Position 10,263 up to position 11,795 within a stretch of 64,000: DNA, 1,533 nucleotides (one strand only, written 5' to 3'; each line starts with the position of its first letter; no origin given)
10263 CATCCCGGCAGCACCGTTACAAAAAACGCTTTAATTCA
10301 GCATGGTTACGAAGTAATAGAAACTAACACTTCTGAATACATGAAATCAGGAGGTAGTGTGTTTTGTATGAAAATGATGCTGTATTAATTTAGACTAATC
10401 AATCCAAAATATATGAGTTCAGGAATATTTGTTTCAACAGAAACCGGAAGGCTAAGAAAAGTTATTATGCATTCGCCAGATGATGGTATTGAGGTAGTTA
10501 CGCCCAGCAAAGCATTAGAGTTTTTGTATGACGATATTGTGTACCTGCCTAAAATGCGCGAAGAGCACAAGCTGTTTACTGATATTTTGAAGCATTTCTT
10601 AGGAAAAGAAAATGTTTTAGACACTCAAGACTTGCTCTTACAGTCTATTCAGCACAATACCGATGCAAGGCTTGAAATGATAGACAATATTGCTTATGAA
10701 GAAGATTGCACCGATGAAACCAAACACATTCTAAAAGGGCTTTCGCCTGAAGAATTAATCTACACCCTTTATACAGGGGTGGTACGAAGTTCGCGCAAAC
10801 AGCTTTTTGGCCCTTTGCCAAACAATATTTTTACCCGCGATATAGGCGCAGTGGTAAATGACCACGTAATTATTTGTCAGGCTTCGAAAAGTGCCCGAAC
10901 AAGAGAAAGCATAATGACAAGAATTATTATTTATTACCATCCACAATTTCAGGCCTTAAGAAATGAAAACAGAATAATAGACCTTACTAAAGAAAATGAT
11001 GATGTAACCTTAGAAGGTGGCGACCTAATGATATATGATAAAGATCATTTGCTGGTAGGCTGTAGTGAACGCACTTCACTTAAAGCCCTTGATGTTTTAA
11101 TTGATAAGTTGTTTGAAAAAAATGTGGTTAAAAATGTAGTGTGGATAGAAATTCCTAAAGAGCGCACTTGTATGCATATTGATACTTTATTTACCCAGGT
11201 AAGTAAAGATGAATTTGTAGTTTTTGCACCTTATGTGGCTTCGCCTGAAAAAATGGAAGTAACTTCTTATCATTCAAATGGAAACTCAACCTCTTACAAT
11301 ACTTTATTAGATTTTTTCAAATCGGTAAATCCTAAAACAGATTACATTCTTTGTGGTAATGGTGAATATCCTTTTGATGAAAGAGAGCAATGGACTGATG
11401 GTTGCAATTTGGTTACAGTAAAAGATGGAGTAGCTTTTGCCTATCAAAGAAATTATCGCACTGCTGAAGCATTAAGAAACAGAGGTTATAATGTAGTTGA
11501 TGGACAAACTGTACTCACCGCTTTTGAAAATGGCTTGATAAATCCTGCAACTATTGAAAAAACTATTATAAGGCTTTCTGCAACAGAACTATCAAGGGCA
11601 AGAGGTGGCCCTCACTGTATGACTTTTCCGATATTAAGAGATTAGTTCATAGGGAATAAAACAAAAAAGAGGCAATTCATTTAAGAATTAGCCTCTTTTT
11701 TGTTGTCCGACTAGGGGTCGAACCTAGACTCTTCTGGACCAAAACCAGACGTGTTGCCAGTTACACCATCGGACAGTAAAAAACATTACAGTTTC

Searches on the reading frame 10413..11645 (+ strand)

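Call 50: search_protein_families(library=pfam, proteins=[window:10413-11645:+], max_evalue=0.00001)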
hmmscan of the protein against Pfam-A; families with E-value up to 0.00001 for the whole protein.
window:10413-11645:+ (410 aa): 2 families
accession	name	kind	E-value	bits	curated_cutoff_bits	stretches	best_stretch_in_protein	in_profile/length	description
PF02274.22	ADI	-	1.7e-66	225.2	22.8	1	128-409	114-377/377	Arginine deiminase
PF19420.4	DDAH_eukar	-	1.8e-09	37.7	23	1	135-279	57-200/291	N,N dimethylarginine dimethylhydrolase, eukaryotic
